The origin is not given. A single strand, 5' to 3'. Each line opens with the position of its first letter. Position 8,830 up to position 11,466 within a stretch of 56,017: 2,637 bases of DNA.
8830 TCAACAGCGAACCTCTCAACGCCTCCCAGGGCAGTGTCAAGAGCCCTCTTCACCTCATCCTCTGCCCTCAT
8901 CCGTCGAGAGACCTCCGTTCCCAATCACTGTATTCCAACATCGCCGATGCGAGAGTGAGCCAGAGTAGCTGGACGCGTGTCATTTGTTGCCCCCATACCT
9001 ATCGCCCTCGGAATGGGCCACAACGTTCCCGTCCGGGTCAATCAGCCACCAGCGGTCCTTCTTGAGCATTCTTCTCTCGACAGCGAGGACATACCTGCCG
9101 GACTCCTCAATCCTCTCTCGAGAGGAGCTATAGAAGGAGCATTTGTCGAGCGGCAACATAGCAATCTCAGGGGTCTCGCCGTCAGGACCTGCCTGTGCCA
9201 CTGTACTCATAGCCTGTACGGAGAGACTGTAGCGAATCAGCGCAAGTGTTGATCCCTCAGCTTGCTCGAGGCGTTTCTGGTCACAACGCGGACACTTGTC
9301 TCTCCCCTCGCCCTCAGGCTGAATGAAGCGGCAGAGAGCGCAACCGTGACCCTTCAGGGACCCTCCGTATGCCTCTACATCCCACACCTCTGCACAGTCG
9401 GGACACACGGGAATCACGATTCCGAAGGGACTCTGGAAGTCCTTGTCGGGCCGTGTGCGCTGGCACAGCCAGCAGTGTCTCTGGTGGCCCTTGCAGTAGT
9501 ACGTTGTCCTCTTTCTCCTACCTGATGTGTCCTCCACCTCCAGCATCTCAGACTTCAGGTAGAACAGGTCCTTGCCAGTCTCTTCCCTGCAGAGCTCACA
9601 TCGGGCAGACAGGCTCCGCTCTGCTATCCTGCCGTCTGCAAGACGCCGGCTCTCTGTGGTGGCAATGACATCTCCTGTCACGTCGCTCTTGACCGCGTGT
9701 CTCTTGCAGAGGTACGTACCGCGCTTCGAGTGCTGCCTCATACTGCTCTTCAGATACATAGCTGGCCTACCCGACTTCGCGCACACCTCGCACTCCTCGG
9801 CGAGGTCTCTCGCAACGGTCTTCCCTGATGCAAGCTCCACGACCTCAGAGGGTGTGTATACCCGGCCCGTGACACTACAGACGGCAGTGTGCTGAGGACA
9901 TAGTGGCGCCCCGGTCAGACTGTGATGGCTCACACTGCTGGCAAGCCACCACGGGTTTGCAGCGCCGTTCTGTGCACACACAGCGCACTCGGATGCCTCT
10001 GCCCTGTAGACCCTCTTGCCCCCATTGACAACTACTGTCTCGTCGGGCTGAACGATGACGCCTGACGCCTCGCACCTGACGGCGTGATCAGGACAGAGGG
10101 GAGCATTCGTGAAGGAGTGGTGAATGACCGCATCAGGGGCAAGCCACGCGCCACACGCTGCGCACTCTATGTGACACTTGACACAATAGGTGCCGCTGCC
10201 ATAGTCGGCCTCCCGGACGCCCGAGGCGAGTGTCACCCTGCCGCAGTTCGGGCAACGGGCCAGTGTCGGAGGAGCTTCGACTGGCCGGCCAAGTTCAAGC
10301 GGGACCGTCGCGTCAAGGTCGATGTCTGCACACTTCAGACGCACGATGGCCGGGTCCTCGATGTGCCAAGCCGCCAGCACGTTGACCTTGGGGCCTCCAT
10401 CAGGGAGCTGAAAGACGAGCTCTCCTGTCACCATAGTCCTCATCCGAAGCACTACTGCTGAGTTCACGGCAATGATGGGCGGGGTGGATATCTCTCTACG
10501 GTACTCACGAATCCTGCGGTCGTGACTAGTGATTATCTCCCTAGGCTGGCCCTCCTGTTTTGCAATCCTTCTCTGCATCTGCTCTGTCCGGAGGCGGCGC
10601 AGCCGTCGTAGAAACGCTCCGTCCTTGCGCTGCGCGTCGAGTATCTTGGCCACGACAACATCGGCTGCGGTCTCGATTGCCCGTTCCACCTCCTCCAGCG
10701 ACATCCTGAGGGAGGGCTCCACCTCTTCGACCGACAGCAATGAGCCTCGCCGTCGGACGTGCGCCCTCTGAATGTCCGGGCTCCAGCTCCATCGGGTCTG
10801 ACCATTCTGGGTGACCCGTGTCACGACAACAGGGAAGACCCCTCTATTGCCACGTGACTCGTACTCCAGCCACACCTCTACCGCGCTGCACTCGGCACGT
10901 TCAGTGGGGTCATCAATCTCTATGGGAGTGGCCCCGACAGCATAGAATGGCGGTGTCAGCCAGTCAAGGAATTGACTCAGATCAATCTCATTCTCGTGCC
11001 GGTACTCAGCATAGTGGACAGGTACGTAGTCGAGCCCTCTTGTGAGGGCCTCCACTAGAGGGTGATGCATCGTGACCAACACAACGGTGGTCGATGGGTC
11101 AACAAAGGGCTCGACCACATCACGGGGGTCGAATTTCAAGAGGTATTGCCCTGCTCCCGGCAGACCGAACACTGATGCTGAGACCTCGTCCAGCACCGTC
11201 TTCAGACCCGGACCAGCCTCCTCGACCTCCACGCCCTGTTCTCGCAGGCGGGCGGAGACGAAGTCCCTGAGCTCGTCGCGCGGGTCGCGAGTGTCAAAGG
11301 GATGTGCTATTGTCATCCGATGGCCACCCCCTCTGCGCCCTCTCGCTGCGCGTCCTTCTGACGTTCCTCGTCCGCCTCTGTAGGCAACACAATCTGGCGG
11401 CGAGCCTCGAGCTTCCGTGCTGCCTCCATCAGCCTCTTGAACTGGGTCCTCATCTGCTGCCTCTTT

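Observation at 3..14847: Convergent double operon: self-contained Ser/Thr phospho-switch coupled to a SNF2 helicase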

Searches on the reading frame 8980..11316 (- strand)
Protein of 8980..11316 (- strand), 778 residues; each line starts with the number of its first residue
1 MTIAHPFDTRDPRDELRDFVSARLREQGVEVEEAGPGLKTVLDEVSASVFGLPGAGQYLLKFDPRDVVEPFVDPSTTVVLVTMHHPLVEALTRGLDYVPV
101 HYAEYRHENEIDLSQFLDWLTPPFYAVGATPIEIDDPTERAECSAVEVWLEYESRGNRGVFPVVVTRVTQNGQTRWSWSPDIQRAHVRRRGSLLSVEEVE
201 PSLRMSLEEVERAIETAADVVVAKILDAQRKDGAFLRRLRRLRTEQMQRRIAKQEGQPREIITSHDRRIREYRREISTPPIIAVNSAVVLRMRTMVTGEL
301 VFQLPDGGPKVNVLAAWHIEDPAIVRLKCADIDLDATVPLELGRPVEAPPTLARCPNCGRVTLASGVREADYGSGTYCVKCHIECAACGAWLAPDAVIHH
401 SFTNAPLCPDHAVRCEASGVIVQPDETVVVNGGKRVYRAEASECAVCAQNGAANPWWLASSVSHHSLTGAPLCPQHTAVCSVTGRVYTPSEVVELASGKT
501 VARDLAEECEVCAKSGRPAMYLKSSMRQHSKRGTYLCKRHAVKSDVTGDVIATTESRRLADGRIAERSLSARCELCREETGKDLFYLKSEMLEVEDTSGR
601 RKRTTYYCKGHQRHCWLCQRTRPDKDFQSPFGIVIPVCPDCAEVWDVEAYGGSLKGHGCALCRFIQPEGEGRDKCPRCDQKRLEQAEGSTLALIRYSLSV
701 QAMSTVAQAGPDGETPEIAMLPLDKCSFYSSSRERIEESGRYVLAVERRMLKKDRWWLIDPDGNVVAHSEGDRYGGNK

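Call 3: search_protein_families(library=pfam, proteins=[window:8980-11316:-], max_evalue=0.01)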
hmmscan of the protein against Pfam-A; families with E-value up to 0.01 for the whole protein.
window:8980-11316:- (778 aa): 0 families

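Call 4: search_protein_families(library=padloc, proteins=[window:8980-11316:-], max_evalue=0.01)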
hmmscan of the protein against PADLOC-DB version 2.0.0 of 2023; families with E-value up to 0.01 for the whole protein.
window:8980-11316:- (778 aa): 0 families

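Call 5: search_protein_families(library=ncbifam, proteins=[window:8980-11316:-], max_evalue=0.01)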
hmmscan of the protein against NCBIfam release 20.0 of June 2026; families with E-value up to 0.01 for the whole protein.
window:8980-11316:- (778 aa): 0 families

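Call 21: find_related_loci(query=A1, collection=metagenome_contigs, flank=10000)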
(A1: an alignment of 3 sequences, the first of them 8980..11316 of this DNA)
Query A1 (778 aa) in metagenome_contigs; peptide patterns used: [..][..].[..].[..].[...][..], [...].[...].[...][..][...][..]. (x = any residue, [..] = any of these).
298 stretches matched a pattern; 1 encode a relative of the query (tblastn E <= 1e-3); 1 distinct loci.
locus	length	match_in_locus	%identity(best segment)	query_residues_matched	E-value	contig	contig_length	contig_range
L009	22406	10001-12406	29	1-767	4e-107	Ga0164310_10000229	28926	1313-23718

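Call 26: find_homologous_proteins(query=A1)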
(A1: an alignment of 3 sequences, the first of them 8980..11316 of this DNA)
Query A1 (3 sequences) (778 aa, profile of the alignment): 1 proteins with E <= 0.001 among 8000 candidates. Only proteins of 265 to 1428 residues were searched: fused or split forms outside these lengths cannot appear, so this answer is no evidence that the protein stands alone or is whole; lengths 'longer' or 'shorter' looks for them.
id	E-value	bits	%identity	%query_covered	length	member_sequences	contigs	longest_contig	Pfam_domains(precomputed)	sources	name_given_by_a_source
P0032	0.0e+0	1361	100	100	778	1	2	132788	-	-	-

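Call 35: search_protein_representatives(alignment_id=A1)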
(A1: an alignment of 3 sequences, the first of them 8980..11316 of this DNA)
Query: 3 sequences, 747 profile positions. Proteins with E-value up to 0.001 (for the whole library): 31; up to 1e-10: 10; up to 1e-30: 7. The best 31 are listed.
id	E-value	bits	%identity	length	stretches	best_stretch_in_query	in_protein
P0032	0.0e+00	1360.9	-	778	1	1-747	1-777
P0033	0.0e+00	1356.3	-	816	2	1-594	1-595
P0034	1.1e-188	645.4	-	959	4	1-513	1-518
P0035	5.8e-169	580.1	-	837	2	1-552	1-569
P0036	1.3e-72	261.6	-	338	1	415-741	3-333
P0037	1.7e-47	178.5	-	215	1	551-742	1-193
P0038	5.2e-47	176.9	-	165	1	389-540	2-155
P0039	1.5e-24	102.7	-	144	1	1-135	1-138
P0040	3.3e-17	78.4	-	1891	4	384-575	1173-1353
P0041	5.1e-14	67.9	-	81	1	1-67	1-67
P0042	4.9e-09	51.4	-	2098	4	358-555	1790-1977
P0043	2.0e-08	49.4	-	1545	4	413-496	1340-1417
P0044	8.9e-08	47.2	-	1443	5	384-444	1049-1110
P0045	3.8e-07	45.1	-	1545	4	382-573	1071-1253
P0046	7.3e-06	40.9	-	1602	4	393-576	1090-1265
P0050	1.2e-04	36.9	-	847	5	382-573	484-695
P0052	1.3e-04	36.8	-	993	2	382-518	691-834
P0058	3.1e-04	35.5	-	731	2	382-500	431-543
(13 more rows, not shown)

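Call 36: find_encoding_contigs(protein=P0034, flank=10000, max_places=4)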
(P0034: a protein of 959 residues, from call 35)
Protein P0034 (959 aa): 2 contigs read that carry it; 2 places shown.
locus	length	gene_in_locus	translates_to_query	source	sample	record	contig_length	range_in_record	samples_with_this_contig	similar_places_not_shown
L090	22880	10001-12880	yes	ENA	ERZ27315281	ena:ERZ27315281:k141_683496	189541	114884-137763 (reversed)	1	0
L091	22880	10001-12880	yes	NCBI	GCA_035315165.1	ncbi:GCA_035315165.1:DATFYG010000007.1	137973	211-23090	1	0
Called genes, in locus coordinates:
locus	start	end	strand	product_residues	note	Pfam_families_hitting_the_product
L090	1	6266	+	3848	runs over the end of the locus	PF13229:Beta_helix, PF18370:RGI_lyase (faint), PF01307:Plant_vir_prot (faint), PF03721:UDPG_MGDP_dh_N (faint), PF19077:Big_13 (faint), PF00041:fn3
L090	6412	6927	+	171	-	-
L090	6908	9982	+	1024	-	PF00069:Pkinase, PF07714:PK_Tyr_Ser-Thr, PF00176:SNF2-rel_dom, PF00270:DEAD (faint), PF04851:ResIII, PF00271:Helicase_C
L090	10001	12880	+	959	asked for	-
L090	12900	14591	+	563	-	-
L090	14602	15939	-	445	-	PF00069:Pkinase, PF07714:PK_Tyr_Ser-Thr, PF01636:APH (faint), PF03109:ABC1, PF06293:Kdo (weak), PF00498:FHA (faint)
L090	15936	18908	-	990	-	PF00149:Metallophos (weak)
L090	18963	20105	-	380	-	PF00498:FHA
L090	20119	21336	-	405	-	PF00092:VWA, PF13519:VWA_2, PF13768:VWA_3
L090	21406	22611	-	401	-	PF00092:VWA, PF13519:VWA_2, PF13768:VWA_3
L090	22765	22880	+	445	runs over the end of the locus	PF01841:Transglut_core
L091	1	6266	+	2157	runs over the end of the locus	PF01307:Plant_vir_prot (faint), PF19077:Big_13 (faint), PF00041:fn3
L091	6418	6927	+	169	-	-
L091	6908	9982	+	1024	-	PF00069:Pkinase, PF07714:PK_Tyr_Ser-Thr, PF00176:SNF2-rel_dom, PF00270:DEAD (faint), PF04851:ResIII, PF00271:Helicase_C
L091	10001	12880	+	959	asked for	-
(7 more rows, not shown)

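Call 37: find_encoding_contigs(protein=P0035, flank=10000, max_places=4)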
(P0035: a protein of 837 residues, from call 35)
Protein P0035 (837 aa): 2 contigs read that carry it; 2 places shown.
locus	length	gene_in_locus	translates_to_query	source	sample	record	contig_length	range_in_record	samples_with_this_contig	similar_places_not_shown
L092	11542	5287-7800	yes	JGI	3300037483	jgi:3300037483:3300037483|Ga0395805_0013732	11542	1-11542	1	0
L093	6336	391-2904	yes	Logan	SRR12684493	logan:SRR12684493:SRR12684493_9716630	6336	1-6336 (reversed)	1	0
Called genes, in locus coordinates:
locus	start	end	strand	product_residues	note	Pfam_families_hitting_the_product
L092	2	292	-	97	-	?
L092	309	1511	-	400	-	PF00092:VWA, PF13519:VWA_2, PF13768:VWA_3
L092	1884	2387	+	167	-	-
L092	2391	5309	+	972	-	PF00069:Pkinase, PF07714:PK_Tyr_Ser-Thr, PF17667:Pkinase_fungal (weak), PF00176:SNF2-rel_dom, PF00270:DEAD (weak), PF04851:ResIII, PF00271:Helicase_C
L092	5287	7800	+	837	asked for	-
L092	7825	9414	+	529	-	-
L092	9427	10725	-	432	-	PF17667:Pkinase_fungal (faint), PF00069:Pkinase, PF07714:PK_Tyr_Ser-Thr, PF06293:Kdo (weak)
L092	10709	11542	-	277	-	?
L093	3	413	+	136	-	?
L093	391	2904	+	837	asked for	-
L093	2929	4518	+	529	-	-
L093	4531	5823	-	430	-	PF00069:Pkinase, PF07714:PK_Tyr_Ser-Thr, PF17667:Pkinase_fungal (faint), PF06293:Kdo (weak)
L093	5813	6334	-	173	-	?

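Call 67: list_cluster_members(proteins=[P0034, P0035, P0033, P0005, P0006, P0036, P0037, P0038, P0039])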
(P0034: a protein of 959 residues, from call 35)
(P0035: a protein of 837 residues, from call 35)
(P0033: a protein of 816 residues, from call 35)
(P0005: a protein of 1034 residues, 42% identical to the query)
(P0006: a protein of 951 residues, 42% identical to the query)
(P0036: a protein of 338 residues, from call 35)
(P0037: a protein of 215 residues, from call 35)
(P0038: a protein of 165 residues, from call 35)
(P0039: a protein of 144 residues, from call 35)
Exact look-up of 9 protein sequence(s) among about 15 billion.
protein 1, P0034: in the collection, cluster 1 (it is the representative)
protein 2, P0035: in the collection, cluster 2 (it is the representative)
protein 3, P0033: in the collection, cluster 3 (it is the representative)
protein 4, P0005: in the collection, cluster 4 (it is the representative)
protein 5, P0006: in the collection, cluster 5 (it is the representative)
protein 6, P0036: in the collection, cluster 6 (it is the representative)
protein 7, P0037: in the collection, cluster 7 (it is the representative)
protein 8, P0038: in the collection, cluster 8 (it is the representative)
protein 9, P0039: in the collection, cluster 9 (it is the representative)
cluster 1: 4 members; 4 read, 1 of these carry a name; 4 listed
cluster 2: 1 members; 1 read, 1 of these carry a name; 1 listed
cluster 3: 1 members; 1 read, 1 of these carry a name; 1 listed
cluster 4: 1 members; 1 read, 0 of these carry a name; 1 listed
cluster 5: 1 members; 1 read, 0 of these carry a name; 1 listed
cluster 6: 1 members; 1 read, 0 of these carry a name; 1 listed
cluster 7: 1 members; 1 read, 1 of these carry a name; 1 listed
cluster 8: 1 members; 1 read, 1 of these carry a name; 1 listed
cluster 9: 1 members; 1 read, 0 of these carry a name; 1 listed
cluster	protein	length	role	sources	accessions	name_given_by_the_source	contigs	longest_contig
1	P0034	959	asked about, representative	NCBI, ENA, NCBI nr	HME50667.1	MAG TPA: hypothetical protein VKM55_00485 [Candidatus Lokiarchaeia archaeon] | hypothetical protein [Candidatus Lokiarchaeia archaeon]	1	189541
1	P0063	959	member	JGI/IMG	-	-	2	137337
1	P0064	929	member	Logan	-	-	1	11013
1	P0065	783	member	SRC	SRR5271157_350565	-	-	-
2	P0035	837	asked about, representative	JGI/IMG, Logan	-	hypothetical protein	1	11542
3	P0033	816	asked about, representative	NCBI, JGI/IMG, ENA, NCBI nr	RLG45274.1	MAG: hypothetical protein DRN81_02215 [Thermoproteota archaeon] | MAG: hypothetical protein DRN81_02215 [Candidatus Korarchaeota archaeon]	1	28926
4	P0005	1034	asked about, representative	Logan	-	-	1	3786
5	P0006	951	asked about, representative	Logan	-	-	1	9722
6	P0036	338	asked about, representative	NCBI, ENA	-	-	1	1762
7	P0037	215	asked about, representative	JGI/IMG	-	DNA-directed RNA polymerase subunit RPC12/RpoP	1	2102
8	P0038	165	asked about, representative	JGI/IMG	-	hypothetical protein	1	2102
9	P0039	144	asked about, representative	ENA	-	-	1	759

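Call 86: search_protein_families(library=pfam, proteins=[P0040, P0042, P0043, P0044, P0050, P0052, P0058], max_evalue=0.00001)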
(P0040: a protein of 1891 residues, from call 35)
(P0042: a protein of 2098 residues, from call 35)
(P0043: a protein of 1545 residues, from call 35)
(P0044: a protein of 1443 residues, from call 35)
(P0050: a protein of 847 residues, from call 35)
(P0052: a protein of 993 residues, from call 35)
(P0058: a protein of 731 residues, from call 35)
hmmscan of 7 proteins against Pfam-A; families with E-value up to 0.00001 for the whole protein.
P0040 (1891 aa): 4 families
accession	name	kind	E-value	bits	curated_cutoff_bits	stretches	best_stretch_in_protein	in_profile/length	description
PF00176.29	SNF2-rel_dom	-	2.1e-25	89.9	24.9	1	82-312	23-251/290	SNF2-related domain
PF00271.37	Helicase_C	-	7.6e-18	65.2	23.5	1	373-485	3-109/110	Helicase conserved C-terminal domain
PF04851.21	ResIII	-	4.8e-14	53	22.5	1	86-218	33-163/164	Type III restriction enzyme, res subunit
PF00270.35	DEAD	-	7.7e-12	45.7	26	1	82-220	20-163/167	DEAD/DEAH box helicase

P0042 (2098 aa): 4 families
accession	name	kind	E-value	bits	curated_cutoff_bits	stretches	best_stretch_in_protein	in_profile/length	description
PF00176.29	SNF2-rel_dom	-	1.2e-24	87.4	24.9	1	85-355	20-287/290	SNF2-related domain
PF00271.37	Helicase_C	-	2.6e-18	66.7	23.5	1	378-490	2-108/110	Helicase conserved C-terminal domain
PF04851.21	ResIII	-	1.3e-12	48.4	22.5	1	75-224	12-163/164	Type III restriction enzyme, res subunit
PF00270.35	DEAD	-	1.7e-09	38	26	1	90-226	22-163/167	DEAD/DEAH box helicase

P0043 (1545 aa): 4 families
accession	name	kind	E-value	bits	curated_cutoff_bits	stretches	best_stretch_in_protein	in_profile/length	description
PF00176.29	SNF2-rel_dom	-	6.6e-28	98.1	24.9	1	71-306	19-253/290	SNF2-related domain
PF00271.37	Helicase_C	-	2.7e-19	69.9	23.5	1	368-479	5-110/110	Helicase conserved C-terminal domain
PF04851.21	ResIII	-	2.2e-15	57.4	22.5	1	77-212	31-163/164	Type III restriction enzyme, res subunit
PF00270.35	DEAD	-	6e-10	39.5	26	1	74-214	19-163/167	DEAD/DEAH box helicase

P0044 (1443 aa): 1 family
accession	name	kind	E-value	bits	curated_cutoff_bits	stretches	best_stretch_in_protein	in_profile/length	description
PF00271.37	Helicase_C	-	8.8e-12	45.7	23.5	1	20-130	5-106/110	Helicase conserved C-terminal domain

P0050 (847 aa): 0 families

P0052 (993 aa): 0 families

P0058 (731 aa): 0 families

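Call 88: find_encoding_contigs(protein=P0040, flank=10000, max_places=2)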
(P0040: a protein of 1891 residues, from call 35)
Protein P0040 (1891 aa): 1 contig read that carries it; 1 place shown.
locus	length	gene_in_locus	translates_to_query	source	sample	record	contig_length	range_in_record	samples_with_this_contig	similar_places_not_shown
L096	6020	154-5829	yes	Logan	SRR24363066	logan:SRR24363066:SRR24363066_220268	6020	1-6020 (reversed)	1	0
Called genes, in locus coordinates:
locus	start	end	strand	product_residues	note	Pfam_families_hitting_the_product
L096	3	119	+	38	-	?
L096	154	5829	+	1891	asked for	PF00176:SNF2-rel_dom, PF00270:DEAD, PF04851:ResIII, PF00271:Helicase_C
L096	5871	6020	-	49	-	?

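Call 89: find_encoding_contigs(protein=P0043, flank=10000, max_places=2)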
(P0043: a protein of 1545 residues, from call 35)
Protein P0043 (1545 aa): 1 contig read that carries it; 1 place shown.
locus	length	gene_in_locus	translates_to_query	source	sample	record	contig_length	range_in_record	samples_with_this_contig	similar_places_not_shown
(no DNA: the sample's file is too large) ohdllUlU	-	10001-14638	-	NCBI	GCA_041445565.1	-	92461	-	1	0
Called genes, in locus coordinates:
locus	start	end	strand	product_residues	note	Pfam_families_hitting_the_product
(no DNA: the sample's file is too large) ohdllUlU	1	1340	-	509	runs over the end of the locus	PF00919:UPF0004, PF04055:Radical_SAM, PF18693:TRAM_2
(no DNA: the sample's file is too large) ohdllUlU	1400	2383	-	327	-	PF00348:polyprenyl_synt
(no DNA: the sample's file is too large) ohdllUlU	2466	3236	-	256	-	PF03372:Exo_endo_phos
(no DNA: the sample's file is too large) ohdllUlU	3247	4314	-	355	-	-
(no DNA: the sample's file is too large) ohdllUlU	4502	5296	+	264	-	PF02517:Rce1-like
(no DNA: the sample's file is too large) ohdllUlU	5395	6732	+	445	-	PF00202:Aminotran_3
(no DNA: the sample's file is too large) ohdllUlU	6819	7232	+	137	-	-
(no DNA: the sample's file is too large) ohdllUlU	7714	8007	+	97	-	PF00166:Cpn10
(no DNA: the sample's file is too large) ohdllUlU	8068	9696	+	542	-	PF00118:Cpn60_TCP1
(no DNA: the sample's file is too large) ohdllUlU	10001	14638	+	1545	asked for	PF00176:SNF2-rel_dom, PF00270:DEAD, PF04851:ResIII, PF00271:Helicase_C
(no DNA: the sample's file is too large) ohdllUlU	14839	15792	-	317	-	PF04542:Sigma70_r2, PF04545:Sigma70_r4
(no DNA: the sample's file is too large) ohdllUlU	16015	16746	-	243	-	PF01138:RNase_PH, PF03725:RNase_PH_C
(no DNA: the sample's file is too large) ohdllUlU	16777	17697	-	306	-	PF02729:OTCace_N, PF00185:OTCace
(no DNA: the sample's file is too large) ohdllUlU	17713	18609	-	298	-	PF00696:AA_kinase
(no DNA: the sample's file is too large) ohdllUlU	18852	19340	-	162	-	PF02367:TsaE, PF01443:Viral_helicase1 (weak)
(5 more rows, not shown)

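Call 93: search_protein_families(library=padloc, proteins=[L090:20119-21336:-, L090:21406-22611:-, L092:309-1511:-], max_evalue=0.01)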
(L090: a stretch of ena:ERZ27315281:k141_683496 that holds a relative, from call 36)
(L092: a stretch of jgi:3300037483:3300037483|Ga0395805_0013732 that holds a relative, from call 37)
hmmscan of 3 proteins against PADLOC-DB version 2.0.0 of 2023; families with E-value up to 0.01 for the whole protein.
L090:20119-21336:- (405 aa): 0 families

L090:21406-22611:- (401 aa): 0 families

L092:309-1511:- (400 aa): 0 families

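Call 94: search_protein_families(library=pfam, proteins=[L090:6908-9982:+, L092:2391-5309:+, L090:15936-18908:-, L090:18963-20105:-], max_evalue=0.001)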
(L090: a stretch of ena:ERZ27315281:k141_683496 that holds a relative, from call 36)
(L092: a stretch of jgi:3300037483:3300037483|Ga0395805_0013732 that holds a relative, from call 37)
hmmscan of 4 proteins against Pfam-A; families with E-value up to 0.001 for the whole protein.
L090:6908-9982:+ (1024 aa): 6 families
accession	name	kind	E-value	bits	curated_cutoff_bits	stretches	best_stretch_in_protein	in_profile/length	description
PF00176.29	SNF2-rel_dom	-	2.2e-26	93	24.9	1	441-697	20-255/290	SNF2-related domain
PF00271.37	Helicase_C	-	9.8e-15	55.2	23.5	1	821-921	12-109/110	Helicase conserved C-terminal domain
PF00069.31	Pkinase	-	1.6e-13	51.2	31.7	1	12-254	5-259/263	Protein kinase domain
PF04851.21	ResIII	-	8.6e-10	39.2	22.5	1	421-608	3-162/164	Type III restriction enzyme, res subunit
PF07714.23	PK_Tyr_Ser-Thr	-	8.9e-10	38.7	23.1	1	83-256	81-258/258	Protein tyrosine and serine/threonine kinase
PF00270.35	DEAD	-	4.2e-06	27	26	1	430-613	7-164/167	DEAD/DEAH box helicase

L092:2391-5309:+ (972 aa): 8 families
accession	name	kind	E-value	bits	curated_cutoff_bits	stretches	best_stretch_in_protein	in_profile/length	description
PF00176.29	SNF2-rel_dom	-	2.8e-24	86.2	24.9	1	438-692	19-277/290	SNF2-related domain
PF00069.31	Pkinase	-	2.7e-14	53.7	31.7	1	27-203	22-194/263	Protein kinase domain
PF00271.37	Helicase_C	-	4.3e-13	49.9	23.5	1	762-860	14-109/110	Helicase conserved C-terminal domain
PF04851.21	ResIII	-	4.8e-09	36.8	22.5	1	418-576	2-162/164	Type III restriction enzyme, res subunit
PF07714.23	PK_Tyr_Ser-Thr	-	9.5e-08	32.1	23.1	1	85-198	82-195/258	Protein tyrosine and serine/threonine kinase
PF00270.35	DEAD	-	8.1e-07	29.4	26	1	424-580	4-163/167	DEAD/DEAH box helicase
PF17667.7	Pkinase_fungal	-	3.7e-06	26.4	24.1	1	122-199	301-386/387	Fungal protein kinase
PF13307.12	Helicase_C_2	-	0.00062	20.3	25.3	0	765-834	11-82/170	Helicase C-terminal domain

L090:15936-18908:- (990 aa): 1 family
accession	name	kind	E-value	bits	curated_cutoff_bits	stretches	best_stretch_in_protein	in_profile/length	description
PF00149.33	Metallophos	-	7.3e-08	33.5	21.5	1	219-296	29-111/191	Calcineurin-like phosphoesterase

L090:18963-20105:- (380 aa): 3 families
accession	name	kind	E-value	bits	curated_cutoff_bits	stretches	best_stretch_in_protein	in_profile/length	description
PF00498.31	FHA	-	3.4e-15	56.7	20.7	2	181-232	16-67/67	FHA domain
PF12773.13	DZR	-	2.5e-05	24.8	27.3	0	5-73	1-45/45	Double zinc ribbon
PF16697.10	Yop-YscD_cpl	-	5.8e-05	23.7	33.2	0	183-233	36-85/94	Inner membrane component of T3SS, cytoplasmic domain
